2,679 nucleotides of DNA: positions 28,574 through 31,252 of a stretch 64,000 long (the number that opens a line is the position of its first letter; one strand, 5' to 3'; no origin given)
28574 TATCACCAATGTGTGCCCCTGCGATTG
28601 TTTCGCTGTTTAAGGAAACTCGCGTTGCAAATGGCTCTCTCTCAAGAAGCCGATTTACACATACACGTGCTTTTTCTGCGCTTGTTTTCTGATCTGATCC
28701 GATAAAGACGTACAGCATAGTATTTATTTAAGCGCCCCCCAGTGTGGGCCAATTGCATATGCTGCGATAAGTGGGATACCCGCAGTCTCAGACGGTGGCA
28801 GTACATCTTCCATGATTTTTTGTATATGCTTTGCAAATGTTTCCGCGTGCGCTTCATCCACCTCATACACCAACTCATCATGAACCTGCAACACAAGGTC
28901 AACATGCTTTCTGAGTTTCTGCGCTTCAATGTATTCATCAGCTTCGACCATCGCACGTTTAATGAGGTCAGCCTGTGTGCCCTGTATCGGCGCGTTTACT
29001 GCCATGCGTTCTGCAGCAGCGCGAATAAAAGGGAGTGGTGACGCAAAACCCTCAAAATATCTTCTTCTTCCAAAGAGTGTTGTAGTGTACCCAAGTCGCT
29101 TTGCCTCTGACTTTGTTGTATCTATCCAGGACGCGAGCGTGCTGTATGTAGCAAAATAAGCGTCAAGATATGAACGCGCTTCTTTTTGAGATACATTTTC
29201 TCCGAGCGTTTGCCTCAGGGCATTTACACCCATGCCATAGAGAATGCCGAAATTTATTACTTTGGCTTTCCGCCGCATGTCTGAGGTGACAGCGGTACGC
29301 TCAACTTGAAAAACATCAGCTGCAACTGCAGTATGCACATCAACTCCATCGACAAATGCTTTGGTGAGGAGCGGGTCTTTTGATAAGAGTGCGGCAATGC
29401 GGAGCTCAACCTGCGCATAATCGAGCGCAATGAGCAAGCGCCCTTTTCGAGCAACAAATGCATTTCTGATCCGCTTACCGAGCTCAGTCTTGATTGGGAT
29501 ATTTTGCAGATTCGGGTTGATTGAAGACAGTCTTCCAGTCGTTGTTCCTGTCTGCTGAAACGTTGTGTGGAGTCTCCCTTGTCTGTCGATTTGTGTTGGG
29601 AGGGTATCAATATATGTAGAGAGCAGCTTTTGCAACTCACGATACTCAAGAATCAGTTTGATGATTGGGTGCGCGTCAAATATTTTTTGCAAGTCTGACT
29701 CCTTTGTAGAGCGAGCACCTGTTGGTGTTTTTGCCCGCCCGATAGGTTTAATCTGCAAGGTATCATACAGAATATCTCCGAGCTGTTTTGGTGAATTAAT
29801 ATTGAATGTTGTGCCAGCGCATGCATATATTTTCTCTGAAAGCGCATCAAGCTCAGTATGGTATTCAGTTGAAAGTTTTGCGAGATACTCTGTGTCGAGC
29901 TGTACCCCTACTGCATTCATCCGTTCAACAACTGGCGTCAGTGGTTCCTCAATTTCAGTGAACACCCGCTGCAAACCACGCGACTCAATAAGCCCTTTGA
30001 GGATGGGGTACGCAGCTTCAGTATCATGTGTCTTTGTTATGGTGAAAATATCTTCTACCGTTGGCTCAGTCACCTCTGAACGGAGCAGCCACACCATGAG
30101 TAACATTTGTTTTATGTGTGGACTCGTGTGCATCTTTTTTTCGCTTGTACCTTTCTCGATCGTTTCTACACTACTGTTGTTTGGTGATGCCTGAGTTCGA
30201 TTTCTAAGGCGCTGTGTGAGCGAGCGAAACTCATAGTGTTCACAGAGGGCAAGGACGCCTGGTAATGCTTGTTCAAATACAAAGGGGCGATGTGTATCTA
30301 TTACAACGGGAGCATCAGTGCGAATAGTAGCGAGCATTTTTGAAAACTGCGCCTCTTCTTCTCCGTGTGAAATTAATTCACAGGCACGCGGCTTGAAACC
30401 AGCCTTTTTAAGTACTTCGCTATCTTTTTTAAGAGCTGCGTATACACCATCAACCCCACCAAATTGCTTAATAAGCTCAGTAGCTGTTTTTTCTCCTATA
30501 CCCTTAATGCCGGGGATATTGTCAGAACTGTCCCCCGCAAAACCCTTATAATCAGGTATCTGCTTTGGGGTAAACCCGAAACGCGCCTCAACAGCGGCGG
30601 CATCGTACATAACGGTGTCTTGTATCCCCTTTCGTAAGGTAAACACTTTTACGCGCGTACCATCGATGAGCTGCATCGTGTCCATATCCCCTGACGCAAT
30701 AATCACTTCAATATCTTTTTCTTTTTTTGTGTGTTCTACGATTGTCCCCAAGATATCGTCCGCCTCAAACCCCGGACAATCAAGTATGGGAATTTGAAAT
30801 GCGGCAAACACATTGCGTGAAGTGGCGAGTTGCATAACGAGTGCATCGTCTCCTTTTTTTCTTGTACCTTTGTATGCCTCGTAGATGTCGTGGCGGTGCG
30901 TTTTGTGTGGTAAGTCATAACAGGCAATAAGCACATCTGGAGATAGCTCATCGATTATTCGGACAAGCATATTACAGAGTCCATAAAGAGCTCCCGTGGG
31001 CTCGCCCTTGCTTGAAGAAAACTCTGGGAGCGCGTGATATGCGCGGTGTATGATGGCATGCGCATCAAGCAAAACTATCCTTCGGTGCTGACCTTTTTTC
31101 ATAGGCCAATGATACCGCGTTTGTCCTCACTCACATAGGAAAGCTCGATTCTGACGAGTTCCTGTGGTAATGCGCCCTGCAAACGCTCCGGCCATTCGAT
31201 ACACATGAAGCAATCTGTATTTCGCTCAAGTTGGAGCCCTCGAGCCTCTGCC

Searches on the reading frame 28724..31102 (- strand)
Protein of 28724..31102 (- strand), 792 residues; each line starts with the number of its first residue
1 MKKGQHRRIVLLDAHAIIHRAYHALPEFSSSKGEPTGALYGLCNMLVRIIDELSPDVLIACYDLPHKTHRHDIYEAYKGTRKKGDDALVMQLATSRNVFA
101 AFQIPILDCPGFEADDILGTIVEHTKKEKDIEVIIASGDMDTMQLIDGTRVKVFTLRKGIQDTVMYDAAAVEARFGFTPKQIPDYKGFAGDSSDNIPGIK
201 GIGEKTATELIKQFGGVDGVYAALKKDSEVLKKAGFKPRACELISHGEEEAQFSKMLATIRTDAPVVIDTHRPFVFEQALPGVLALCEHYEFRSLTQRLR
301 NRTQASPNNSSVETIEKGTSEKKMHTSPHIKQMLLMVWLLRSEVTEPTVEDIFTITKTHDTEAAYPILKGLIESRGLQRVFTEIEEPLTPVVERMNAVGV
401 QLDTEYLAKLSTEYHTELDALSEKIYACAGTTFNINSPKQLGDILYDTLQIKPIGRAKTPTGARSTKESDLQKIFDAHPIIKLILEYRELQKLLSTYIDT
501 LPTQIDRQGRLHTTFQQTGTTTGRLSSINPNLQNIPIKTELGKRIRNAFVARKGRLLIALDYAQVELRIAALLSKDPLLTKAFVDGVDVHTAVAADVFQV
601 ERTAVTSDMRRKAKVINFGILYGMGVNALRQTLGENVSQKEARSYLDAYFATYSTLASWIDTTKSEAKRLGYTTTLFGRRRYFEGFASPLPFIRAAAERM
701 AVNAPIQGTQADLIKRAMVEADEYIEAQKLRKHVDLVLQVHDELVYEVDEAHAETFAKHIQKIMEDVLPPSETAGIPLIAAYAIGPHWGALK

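Call 18: search_protein_families(library=pfam, proteins=[window:28724-31102:-], max_evalue=0.001)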
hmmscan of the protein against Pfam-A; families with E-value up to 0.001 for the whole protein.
window:28724-31102:- (792 aa): 3 families
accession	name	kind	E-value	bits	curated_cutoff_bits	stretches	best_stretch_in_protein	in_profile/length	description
PF00476.26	DNA_pol_A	-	3e-135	451.5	34.3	1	405-789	2-380/381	DNA polymerase family A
PF02739.22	5_3_exonuc_N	-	2.2e-46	158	34.3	1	9-176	2-164/164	5'-3' exonuclease, N-terminal resolvase-like domain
PF01367.25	5_3_exonuc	-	9.8e-26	90.5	40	1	178-271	2-87/97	5'-3' exonuclease, C-terminal SAM fold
